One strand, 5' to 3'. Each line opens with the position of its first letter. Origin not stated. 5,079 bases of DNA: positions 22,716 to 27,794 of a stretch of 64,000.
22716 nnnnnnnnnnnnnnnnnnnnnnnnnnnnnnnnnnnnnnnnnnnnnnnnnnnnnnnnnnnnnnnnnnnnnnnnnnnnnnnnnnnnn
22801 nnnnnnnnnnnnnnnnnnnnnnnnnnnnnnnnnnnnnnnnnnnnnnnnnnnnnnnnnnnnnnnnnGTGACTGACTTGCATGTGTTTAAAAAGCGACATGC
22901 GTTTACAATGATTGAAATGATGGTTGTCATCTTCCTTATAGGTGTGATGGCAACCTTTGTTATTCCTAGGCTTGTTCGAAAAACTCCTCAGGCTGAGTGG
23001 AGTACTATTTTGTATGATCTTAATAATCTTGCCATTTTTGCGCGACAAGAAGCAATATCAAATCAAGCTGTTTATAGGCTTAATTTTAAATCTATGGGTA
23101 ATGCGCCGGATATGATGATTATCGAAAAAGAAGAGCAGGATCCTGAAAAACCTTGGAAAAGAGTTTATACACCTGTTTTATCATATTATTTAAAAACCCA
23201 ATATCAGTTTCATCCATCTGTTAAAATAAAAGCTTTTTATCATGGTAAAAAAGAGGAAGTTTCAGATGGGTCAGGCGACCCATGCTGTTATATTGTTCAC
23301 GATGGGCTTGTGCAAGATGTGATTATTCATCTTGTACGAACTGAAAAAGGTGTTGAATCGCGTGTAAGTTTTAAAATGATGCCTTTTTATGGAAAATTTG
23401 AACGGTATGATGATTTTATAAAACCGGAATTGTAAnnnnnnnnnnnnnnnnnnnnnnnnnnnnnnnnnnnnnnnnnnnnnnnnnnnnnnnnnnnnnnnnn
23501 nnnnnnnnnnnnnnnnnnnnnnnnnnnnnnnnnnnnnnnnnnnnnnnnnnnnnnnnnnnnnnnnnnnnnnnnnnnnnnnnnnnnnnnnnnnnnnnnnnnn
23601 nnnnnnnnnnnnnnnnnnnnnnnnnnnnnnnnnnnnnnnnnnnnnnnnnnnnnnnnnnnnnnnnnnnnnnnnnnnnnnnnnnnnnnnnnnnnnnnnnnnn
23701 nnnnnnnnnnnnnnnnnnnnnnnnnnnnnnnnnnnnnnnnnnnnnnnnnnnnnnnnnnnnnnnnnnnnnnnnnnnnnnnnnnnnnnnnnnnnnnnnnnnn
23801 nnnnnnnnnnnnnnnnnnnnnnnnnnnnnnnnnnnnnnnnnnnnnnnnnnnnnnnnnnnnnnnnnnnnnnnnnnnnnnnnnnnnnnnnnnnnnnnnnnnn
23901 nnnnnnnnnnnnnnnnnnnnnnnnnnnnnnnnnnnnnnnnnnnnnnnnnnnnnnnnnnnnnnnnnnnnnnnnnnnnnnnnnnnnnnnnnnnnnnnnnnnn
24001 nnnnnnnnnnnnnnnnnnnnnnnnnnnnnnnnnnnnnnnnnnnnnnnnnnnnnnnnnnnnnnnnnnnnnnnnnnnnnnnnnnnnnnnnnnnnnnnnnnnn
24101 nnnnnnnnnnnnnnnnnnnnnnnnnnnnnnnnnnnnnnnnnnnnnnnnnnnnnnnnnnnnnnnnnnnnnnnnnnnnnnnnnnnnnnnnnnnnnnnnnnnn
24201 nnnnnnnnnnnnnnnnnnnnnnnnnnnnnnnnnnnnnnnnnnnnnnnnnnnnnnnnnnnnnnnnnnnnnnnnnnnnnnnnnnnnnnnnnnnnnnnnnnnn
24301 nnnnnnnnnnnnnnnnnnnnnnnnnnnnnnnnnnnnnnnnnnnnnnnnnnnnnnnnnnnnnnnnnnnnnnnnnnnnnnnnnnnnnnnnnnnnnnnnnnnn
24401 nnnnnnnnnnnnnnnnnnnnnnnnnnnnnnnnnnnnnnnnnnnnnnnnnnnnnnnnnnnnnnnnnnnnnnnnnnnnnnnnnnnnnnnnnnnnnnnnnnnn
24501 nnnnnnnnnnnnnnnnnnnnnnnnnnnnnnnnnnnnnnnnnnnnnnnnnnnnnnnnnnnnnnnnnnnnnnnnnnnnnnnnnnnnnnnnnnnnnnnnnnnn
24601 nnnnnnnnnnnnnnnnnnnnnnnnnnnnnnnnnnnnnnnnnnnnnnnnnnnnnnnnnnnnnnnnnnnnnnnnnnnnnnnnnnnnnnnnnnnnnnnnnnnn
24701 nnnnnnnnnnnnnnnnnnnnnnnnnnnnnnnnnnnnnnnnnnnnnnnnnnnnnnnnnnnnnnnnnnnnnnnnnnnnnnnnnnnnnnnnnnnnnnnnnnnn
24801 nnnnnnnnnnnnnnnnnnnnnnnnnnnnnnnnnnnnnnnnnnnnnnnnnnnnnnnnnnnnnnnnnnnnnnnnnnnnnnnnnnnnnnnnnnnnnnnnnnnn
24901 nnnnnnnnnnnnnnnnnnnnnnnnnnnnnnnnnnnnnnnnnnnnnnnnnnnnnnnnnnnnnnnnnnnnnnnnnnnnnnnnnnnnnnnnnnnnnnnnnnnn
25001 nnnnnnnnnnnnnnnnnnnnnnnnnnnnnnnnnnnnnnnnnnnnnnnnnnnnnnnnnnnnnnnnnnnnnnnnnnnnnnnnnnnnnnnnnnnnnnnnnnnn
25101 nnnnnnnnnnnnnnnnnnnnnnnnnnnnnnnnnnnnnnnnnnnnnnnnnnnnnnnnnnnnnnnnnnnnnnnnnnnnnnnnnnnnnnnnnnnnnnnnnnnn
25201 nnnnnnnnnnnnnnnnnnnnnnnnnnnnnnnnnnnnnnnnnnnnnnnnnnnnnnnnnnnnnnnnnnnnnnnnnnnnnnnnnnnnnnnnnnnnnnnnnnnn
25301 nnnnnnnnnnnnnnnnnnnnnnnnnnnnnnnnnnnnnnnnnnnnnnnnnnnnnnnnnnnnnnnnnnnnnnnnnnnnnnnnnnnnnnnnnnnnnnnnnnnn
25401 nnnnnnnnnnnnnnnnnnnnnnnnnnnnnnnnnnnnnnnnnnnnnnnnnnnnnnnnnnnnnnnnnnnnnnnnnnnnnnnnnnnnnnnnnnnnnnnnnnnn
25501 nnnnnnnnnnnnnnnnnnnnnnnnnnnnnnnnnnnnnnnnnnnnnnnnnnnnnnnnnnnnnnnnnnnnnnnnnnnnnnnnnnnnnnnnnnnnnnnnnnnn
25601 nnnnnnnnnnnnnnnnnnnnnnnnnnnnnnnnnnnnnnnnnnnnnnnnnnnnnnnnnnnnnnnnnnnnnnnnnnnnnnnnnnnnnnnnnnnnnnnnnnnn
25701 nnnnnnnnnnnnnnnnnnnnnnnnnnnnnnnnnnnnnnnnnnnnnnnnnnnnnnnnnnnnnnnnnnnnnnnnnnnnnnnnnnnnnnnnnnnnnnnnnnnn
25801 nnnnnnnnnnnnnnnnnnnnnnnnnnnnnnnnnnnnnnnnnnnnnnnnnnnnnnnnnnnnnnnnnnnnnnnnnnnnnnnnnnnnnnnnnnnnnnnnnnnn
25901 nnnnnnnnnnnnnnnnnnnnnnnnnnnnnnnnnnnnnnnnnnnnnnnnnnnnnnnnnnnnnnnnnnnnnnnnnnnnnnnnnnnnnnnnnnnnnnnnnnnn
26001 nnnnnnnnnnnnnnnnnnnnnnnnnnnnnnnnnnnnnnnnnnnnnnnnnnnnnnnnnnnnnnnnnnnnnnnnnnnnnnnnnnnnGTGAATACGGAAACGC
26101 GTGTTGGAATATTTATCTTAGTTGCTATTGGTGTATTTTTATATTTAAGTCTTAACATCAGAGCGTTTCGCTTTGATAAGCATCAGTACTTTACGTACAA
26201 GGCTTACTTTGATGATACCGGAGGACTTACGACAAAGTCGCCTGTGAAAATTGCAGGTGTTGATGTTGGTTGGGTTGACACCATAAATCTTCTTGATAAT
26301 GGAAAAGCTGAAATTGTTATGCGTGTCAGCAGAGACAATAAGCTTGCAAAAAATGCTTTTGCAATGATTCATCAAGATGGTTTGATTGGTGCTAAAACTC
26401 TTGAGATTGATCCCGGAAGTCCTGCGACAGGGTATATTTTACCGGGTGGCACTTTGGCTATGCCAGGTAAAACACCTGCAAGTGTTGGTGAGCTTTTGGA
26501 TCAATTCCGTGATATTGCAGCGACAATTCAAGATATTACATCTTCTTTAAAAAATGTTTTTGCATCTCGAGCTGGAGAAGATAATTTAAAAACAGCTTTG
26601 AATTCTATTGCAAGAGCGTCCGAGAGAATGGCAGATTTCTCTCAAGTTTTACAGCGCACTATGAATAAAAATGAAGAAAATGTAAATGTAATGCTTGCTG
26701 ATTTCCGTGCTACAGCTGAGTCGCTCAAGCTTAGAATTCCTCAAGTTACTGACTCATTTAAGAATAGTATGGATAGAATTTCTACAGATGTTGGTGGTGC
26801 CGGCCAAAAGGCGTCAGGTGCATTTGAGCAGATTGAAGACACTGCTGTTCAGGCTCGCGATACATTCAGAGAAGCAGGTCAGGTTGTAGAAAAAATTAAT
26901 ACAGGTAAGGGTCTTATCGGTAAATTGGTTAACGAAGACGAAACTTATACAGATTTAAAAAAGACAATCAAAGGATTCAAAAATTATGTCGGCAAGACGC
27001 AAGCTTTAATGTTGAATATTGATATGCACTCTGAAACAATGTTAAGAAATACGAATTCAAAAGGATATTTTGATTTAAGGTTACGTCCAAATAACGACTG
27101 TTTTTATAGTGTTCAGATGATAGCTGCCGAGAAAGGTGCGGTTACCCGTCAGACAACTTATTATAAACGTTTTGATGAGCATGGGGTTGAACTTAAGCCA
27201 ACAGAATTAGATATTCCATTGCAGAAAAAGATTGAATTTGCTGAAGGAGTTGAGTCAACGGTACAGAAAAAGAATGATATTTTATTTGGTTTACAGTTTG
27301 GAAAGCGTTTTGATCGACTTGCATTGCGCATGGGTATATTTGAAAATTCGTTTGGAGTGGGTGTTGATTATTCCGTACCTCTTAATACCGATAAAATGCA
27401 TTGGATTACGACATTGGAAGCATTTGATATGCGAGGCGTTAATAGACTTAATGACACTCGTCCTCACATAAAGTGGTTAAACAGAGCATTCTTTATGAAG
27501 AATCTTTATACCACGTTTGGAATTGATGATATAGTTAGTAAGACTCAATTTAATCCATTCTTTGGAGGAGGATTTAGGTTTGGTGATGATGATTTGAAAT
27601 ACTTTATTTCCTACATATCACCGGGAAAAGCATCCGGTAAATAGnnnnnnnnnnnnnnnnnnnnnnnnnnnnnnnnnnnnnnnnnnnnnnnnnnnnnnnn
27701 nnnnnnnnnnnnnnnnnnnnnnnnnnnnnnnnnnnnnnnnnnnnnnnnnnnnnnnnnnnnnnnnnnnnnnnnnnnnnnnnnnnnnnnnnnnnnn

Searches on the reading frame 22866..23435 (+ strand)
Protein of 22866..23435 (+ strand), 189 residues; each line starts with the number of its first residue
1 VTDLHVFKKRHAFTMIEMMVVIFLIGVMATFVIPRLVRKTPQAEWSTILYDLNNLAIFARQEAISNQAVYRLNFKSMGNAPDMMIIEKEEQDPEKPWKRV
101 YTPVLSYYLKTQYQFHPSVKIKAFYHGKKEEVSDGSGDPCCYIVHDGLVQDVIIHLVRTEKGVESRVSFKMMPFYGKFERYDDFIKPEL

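Call 56: search_protein_families(library=pfam, proteins=[window:22866-23435:+], max_evalue=0.00001)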
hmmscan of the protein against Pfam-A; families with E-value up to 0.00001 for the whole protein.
window:22866-23435:+ (189 aa): 1 family
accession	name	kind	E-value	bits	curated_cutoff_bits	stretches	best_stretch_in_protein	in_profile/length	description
PF07963.17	N_methyl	-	8.4e-07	28.8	21.2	1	8-32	2-26/27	Prokaryotic N-terminal methylation motif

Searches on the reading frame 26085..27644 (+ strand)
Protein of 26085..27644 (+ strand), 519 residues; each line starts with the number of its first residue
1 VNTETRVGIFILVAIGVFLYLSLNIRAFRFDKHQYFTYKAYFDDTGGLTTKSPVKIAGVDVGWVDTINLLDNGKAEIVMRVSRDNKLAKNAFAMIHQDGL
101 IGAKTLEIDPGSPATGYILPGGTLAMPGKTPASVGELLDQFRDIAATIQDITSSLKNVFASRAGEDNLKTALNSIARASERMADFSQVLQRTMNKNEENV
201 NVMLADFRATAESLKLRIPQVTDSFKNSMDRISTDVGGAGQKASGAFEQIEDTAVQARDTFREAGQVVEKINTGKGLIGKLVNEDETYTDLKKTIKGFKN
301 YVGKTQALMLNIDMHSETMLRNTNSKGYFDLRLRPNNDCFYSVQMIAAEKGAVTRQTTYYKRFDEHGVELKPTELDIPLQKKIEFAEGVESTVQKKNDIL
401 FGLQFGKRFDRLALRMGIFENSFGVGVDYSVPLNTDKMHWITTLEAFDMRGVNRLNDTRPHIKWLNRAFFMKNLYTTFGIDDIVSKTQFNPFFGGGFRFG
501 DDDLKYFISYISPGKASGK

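Call 56: search_protein_families(library=pfam, proteins=[window:26085-27644:+], max_evalue=0.00001)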
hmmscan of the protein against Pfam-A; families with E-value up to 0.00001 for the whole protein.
window:26085-27644:+ (519 aa): 1 family
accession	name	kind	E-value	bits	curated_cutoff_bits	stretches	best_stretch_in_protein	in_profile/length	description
PF02470.25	MlaD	-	1.2e-16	61.1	25.1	1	36-111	3-81/81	MlaD protein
